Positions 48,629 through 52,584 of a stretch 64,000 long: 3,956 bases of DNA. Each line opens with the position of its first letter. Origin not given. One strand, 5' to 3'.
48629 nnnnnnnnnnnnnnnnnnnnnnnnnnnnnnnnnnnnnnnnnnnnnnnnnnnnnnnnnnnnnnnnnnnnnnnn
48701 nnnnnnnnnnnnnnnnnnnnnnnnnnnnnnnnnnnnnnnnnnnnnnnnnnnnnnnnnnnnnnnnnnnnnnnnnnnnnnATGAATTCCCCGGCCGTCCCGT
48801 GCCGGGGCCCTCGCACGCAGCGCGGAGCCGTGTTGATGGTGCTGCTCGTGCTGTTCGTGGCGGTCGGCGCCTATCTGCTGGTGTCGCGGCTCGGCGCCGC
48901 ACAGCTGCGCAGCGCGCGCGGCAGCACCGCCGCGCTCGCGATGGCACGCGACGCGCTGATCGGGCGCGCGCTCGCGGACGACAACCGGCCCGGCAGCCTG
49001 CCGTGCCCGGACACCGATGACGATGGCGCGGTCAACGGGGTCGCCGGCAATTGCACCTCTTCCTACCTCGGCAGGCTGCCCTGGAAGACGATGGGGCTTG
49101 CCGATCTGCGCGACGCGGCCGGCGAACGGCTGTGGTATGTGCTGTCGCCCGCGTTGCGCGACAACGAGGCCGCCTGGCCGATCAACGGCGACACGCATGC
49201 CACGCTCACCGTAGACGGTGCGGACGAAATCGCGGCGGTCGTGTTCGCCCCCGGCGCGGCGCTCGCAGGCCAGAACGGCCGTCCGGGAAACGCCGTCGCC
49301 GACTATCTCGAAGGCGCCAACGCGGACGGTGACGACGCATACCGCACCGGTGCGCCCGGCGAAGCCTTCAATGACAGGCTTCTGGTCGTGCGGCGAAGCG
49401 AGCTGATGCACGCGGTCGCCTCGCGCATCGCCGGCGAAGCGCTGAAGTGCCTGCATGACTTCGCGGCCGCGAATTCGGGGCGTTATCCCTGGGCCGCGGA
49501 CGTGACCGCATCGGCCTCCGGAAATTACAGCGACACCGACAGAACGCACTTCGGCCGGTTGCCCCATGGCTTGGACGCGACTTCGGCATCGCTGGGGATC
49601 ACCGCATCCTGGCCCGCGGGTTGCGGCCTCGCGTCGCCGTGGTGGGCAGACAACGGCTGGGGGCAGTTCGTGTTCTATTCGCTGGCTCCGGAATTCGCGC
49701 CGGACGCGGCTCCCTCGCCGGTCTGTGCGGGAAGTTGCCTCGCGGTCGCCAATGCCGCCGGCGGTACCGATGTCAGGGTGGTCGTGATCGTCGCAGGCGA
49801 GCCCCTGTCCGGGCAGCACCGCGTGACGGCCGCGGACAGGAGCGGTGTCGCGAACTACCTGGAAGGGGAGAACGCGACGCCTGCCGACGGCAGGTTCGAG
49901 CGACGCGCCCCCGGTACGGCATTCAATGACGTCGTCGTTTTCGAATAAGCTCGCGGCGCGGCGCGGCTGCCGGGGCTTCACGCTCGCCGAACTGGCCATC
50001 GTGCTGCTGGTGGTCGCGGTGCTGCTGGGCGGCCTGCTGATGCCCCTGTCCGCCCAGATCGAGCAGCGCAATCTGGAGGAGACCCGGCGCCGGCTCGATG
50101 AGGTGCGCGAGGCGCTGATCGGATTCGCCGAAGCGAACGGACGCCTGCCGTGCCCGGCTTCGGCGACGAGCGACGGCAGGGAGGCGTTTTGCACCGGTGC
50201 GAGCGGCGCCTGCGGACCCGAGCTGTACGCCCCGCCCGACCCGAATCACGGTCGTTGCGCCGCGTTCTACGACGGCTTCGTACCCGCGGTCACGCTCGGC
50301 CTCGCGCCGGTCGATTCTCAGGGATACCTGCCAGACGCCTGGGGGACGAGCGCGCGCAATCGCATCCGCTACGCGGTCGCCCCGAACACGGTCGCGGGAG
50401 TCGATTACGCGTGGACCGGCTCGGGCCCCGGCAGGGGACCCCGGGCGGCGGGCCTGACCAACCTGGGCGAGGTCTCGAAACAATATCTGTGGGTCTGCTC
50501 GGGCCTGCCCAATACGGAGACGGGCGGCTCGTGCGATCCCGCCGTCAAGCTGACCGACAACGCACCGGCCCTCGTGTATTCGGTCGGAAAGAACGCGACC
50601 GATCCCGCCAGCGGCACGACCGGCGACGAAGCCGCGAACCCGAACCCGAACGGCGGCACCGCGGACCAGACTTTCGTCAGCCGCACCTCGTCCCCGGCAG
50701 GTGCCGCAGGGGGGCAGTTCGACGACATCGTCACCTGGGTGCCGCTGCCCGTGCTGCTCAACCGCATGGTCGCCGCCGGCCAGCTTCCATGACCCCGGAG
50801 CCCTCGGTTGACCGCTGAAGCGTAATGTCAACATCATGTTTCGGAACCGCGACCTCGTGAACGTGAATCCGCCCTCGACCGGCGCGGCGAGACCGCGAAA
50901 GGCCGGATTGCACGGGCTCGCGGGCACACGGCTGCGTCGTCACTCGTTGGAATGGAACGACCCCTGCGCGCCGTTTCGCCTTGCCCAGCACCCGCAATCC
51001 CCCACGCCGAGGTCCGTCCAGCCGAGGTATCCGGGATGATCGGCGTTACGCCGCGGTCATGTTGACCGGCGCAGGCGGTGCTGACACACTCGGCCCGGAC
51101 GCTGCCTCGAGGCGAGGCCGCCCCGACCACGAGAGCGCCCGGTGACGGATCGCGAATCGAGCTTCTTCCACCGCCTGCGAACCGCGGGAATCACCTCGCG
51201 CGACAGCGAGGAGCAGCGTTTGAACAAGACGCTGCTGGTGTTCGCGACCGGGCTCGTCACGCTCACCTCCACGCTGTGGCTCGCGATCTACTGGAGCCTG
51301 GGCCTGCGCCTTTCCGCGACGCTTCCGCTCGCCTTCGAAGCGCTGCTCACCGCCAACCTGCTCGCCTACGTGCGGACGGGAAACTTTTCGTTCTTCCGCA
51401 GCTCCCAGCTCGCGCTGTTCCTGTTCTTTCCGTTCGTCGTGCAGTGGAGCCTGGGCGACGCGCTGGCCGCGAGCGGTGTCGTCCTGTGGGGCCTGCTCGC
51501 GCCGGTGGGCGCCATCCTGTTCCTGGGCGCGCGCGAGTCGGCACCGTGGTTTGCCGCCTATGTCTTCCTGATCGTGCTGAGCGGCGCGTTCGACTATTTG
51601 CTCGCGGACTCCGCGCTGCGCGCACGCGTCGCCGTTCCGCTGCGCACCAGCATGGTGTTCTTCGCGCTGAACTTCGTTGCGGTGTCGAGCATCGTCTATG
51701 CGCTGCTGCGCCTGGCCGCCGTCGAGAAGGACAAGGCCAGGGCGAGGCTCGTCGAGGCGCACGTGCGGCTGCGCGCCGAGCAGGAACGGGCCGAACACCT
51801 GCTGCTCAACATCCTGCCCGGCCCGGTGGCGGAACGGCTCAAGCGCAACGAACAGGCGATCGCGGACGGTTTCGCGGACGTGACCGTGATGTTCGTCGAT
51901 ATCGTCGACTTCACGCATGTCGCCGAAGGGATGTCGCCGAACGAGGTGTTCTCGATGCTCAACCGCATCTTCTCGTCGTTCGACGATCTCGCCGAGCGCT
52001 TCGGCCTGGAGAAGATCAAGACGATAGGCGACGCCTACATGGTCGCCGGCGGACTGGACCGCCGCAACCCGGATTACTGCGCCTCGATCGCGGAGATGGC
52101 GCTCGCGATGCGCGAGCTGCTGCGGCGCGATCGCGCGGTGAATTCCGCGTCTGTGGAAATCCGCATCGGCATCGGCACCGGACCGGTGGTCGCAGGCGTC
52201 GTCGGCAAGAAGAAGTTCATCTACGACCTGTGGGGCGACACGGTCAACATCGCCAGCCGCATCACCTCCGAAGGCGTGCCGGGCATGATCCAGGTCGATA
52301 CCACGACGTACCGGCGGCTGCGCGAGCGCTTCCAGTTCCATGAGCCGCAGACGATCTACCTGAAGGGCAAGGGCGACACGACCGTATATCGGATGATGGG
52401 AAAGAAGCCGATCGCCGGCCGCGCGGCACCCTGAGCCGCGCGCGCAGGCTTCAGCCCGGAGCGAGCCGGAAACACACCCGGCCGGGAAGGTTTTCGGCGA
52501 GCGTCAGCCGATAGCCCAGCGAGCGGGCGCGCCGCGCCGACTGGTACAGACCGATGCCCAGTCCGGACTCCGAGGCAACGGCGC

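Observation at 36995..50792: MSHA/T2SS-like machine with rearranged gene order, a built-in sigma-54 activator, and no peptidase or retraction ATPase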

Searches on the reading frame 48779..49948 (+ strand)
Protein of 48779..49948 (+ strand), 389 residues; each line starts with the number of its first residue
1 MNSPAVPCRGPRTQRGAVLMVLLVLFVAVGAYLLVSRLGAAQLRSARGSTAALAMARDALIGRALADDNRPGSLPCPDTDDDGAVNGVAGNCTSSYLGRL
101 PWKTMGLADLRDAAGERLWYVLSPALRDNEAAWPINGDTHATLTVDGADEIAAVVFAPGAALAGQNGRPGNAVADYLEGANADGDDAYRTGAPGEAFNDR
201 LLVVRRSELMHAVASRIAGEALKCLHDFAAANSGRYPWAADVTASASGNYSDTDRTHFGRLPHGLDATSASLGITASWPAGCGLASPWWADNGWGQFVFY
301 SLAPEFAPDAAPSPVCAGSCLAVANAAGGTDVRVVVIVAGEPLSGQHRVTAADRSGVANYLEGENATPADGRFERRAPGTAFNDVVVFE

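Call 5: search_protein_families(library=pfam, proteins=[window:48779-49948:+], max_evalue=0.01)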
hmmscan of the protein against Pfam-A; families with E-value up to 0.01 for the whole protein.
window:48779-49948:+ (389 aa): 0 families

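Call 6: search_protein_families(library=ncbifam, proteins=[window:48779-49948:+], max_evalue=0.01)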
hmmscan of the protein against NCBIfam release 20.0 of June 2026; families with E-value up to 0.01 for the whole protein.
window:48779-49948:+ (389 aa): 0 families

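Call 9: search_protein_families(library=pfam, proteins=[window:48779-49948:+], max_evalue=5)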
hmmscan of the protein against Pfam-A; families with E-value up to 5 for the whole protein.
window:48779-49948:+ (389 aa): 0 families

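Call 10: search_protein_families(library=ncbifam, proteins=[window:48779-49948:+], max_evalue=5)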
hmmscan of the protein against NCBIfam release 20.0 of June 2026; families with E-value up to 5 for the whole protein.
window:48779-49948:+ (389 aa): 0 families

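Call 52: find_homologous_proteins(query=window:48779-49948:+, max_evalue=0.001)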
Query window:48779-49948:+ (389 aa): 1036 proteins with E <= 0.001 among 8000 candidates; the best 120 are listed.
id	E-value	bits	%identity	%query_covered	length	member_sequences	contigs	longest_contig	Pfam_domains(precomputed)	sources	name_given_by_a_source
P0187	5.6e-236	801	98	95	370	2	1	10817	-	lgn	-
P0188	8.4e-146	504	64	93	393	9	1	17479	-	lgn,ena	-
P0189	6.8e-145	501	63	93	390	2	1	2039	-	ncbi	ncbi:MAG: hypothetical protein OHK0026_17960 [Rhodocyclaceae bacterium]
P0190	1.6e-103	365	47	97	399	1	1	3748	-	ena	-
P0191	1.0e-100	356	47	98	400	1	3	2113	-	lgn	-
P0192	1.6e-97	345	52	90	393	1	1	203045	-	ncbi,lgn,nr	ncbi:MAG: hypothetical protein HY778_14070 [Betaproteobacteria bacterium]|nr:hypothetical protein [B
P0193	2.2e-94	335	48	94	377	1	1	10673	-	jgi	jgi:hypothetical protein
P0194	3.6e-83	298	44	95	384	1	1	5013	-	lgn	-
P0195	2.3e-82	295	43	96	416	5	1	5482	-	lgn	-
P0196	5.3e-80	287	41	97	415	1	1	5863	-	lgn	-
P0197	5.9e-79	284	41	98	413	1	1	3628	-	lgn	-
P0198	1.4e-77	279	44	97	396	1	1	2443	-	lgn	-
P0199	1.6e-76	276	38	99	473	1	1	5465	-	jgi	-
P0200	1.6e-76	276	50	74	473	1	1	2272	-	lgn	-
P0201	6.6e-76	274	40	99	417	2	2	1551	-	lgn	-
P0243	5.1e-65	238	42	83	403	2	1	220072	-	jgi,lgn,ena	-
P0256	4.2e-64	235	40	92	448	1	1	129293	-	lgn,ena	-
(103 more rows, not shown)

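Call 55: find_encoding_contigs(protein=P0243, flank=10000, max_places=1)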
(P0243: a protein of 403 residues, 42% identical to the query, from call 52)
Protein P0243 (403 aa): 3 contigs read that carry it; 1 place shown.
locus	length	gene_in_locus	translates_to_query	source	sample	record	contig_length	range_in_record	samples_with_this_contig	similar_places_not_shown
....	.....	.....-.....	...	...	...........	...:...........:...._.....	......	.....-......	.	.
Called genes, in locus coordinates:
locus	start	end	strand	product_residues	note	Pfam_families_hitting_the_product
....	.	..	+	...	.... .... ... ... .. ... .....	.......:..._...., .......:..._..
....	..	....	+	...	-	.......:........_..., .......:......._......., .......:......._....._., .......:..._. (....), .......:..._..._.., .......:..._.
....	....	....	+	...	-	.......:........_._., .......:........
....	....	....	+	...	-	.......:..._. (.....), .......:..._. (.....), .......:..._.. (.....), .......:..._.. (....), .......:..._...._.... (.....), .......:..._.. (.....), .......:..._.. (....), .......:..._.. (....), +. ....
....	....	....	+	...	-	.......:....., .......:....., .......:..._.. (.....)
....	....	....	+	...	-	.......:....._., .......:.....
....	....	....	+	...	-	-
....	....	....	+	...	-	-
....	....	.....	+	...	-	-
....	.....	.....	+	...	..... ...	-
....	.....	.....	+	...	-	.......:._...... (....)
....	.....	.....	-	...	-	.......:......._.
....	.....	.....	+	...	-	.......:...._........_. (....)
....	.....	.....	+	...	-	-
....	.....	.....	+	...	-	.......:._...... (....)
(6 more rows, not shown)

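Call 56: find_encoding_contigs(protein=P0256, flank=10000, max_places=1)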
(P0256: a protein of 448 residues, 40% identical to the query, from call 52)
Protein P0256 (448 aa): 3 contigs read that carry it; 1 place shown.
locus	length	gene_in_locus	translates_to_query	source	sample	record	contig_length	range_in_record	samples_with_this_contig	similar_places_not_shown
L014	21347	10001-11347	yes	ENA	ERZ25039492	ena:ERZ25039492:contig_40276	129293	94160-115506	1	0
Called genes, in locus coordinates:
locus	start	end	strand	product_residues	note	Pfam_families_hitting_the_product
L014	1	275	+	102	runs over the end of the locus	-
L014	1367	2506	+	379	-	PF00263:Secretin (weak)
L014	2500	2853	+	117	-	PF00263:Secretin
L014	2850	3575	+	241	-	-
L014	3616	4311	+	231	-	PF13424:TPR_12 (faint), PF23914:TPR_CcmH_CycH (faint), PF07719:TPR_2 (faint), PF13181:TPR_8 (faint), PF13428:TPR_14 (faint), PF13431:TPR_17 (faint), PF13432:TPR_16, PF14559:TPR_19, +3 more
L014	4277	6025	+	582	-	PF05157:MshEN, PF13401:AAA_22 (faint), PF00437:T2SSE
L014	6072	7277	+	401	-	PF28597:T2SSF_N, PF00482:T2SSF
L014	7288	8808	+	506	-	-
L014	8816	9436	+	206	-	-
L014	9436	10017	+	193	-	-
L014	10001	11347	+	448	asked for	-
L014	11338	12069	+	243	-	-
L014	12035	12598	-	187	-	PF02518:HATPase_c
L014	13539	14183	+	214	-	-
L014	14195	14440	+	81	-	-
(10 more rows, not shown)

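Call 61: predict_structure(alignment_id=A4)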
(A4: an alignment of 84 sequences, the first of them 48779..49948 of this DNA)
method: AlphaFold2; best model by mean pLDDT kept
length: 389 residues; sequences in the alignment: 84
mean_pLDDT: 93.1   pTM: 0.86
mean pLDDT of the five models: 93.1, 92.1, 92.1, 91.9, 91.7
residues with pLDDT >= 90: 325; 70-90: 44; 50-70: 17; < 50: 3
segments of 3 or more residues with pLDDT < 50: 1-3
pLDDT, mean of each block of 10 residues (from residue 1): 55 70 93 87 91 98 95 95 80 87 96 97 96 95 98 98 90 95 97 94 98 98 98 98 93 98 98 97 91 96 97 89 94 97 96 97 95 97 98
secondary structure, 60 per line:
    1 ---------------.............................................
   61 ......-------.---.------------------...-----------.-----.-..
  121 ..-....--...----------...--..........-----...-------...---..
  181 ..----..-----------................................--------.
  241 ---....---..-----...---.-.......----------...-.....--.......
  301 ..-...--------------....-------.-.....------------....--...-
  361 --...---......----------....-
elements in order: H16-66 E97-99 E119-122 E143-145 E148-157 H179-182 E200-205 H206-231 H244-247 E258-260 H266-272 H287-291 H294-297 E298-302 E321-324 E334-338 H351-354 E372-374 E385-388
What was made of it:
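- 48779..49948 (+): g10: 389-aa pilin-like protein without Glu5, long N-terminal helix, large globular domain with no solved relative. AF2 pLDDT 93.1, pTM 0.86, helix 16-66 (call 61).
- g10 has a roughly 50-residue N-terminal helix, typical of pilins (call 61).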

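Call 63: fold_search(model_id=the predicted structure, library=pdb)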
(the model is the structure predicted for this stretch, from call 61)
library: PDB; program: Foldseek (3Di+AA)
matches with E <= 10: 12; with E <= 0.001: 0
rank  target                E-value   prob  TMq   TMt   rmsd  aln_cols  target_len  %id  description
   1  6u42_1                3.9e+00  0.01  0.07  0.14  11.3        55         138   11  Natively decorated ciliary doublet microtubule (released 2019-11-13)
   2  9c1f_B                3.9e+00  0.01  0.09  0.01  15.6       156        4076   12  Mink RyR3 in open conformation bound to Ca2+/ATP/caffeine (released 2024-10-16)
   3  4jkq                  4.7e+00  0.01  0.12  0.10  16.6       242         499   10  Crystal structure of the N-terminal region of the human ryanodine receptor 2 (released 2014-04-02)
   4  9ol4_A                4.7e+00  0.00  0.07  0.02  15.6       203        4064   13  Cryo-EM Structure of Ryanodine Receptor 1: Drug Bound Open Conformation (released 2026-01-28)
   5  9i2f_C                5.0e+00  0.02  0.08  0.06  12.5        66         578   11  Cryo-EM structure of retron Eco2 (Ec67) (released 2026-02-04)
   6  4l4h                  5.3e+00  0.02  0.09  0.08  14.1       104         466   15  Crystal structure of mouse Ryanodine Receptor isoform 2 (RyR2) 1-547 (released 2013-07-24)
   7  4i7i                  6.0e+00  0.01  0.10  0.08  14.4       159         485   13  Crystal structure of rabbit ryanodine receptor 1 (residues 1-536) disease mutant L14R (released 2013-02-20)
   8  9hg5_C                7.7e+00  0.00  0.08  0.09  16.8       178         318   11  BAM-SurA complex in the swing-in state with full length BamC resolved (released 2025-04-16)
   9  7t65_A                8.2e+00  0.01  0.11  0.02  15.5       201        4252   11  Rabbit RyR1 disease mutant Y523S in complex with FKBP12.6 embedded in lipidic nanodisc in the open state (released 2022-07-20)
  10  6vpo_B                8.8e+00  0.01  0.07  0.06  10.4        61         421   10  Cryo-EM structure of microtubule-bound KLP61F motor domain in the AMPPNP state (released 2020-02-19)
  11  6jrs_A                9.3e+00  0.01  0.08  0.02  14.9       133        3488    9  Structure of RyR2 (*F/A/C/L-Ca2+/Ca2+-CaM dataset) (released 2019-07-17)
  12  8br8_ST               9.9e+00  0.02  0.07  0.15   9.1        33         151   24  Giardia ribosome in POST-T state (A1) (released 2023-03-15)
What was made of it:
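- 48779..49948 (+): Foldseek against PDB: best E 3.9 (call 63).
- The globular domain of g10 matches nothing solved (call 63), so its tip or priming role is a guess.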

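Call 91: search_dna_similar(query=window:48779-49948:+, collection=plasmids, mode=protein, max_evalue=0.001, max_rows=10)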
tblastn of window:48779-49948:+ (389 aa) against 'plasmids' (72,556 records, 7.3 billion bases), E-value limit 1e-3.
No match.

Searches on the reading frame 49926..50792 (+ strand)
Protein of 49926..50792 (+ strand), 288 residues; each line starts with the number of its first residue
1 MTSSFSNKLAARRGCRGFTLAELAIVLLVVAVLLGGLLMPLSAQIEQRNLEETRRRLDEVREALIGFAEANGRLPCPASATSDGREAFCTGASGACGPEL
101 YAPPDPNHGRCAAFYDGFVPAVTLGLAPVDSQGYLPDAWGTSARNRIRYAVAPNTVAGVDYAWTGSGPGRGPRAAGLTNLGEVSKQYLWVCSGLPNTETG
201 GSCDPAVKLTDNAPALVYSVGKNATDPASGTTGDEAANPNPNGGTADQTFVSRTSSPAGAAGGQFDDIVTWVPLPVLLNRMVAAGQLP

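Call 9: search_protein_families(library=pfam, proteins=[window:49926-50792:+], max_evalue=5)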
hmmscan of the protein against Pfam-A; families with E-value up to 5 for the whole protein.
window:49926-50792:+ (288 aa): 1 family
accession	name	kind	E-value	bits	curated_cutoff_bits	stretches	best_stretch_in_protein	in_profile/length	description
PF07963.17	N_methyl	-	1.3e-05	25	21.2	1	12-38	1-27/27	Prokaryotic N-terminal methylation motif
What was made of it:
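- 49926..50792 (+): g11: 288-aa type IV pilin-like protein (RG|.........), paralogue of the first half of g10. N_methyl 25 bits against 21.2 (call 9).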

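Call 10: search_protein_families(library=ncbifam, proteins=[window:49926-50792:+], max_evalue=5)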
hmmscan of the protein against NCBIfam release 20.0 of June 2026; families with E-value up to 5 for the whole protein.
window:49926-50792:+ (288 aa): 6 families
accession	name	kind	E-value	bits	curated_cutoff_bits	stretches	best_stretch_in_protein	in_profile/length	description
TIGR01708.2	typeII_sec_gspH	equivalog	3.5e-05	23.9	80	1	16-72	2-58/169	type II secretion system minor pseudopilin GspH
TIGR02532.1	IV_pilin_GFxxxE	domain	0.00027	20.6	16.3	1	15-37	1-23/24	prepilin-type N-terminal cleavage/methylation domain-containing protein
TIGR01710.1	typeII_sec_gspG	equivalog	0.00039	20.4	88.85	1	16-76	1-61/134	type II secretion system major pseudopilin GspG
NF040999.1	pilin_ComGC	equivalog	0.008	16.4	75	1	16-34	2-20/84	competence type IV pilus major pilin ComGC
NF041013.1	T4P_ComGE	equivalog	0.089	12.9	49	1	14-54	2-41/83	competence type IV pilus minor pilin ComGE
NF040982.1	ComGD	equivalog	0.24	11.8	70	1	16-48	2-34/139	competence type IV pilus minor pilin ComGD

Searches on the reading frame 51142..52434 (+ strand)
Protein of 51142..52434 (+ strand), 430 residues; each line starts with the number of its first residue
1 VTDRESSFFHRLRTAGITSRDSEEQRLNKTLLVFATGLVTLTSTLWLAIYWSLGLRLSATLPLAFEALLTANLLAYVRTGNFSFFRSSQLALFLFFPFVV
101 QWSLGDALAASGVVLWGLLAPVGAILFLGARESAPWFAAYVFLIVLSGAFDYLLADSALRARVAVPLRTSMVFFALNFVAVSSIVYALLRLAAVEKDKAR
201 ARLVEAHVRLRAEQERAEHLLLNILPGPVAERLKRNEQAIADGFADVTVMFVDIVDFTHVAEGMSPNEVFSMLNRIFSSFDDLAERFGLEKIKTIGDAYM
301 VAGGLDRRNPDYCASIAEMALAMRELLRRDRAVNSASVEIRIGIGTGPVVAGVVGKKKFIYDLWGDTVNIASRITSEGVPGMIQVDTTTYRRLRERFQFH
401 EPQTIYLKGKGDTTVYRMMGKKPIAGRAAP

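Call 9: search_protein_families(library=pfam, proteins=[window:51142-52434:+], max_evalue=5)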
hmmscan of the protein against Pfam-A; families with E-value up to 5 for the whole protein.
window:51142-52434:+ (430 aa): 2 families
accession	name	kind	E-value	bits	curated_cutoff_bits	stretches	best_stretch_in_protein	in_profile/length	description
PF00211.25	Guanylate_cyc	-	6.7e-56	189.2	21.9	1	244-419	6-182/183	Adenylate and Guanylate cyclase catalytic domain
PF07701.20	HNOBA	-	0.0024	17.8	23.4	1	189-233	173-216/216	Heme NO binding associated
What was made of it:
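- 51142..52434 (+): membrane (about 6 TM) class III adenylate/guanylate cyclase, conserved accessory gene. Guanylate_cyc 189 bits (call 9).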

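Call 10: search_protein_families(library=ncbifam, proteins=[window:51142-52434:+], max_evalue=5)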
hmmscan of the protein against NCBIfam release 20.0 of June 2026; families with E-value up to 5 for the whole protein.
window:51142-52434:+ (430 aa): 2 families
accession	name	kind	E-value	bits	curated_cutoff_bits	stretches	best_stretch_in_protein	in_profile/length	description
TIGR03903.1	TOMM_kin_cyc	equivalog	4e-05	21.6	705.75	1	271-421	316-465/1267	TOMM system kinase/cyclase fusion protein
NF058673.1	LipAdnlyCyLipJMY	equivalog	0.0011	17.8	800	1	247-389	296-418/449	bifunctional lipase/adenylate cyclase LipJ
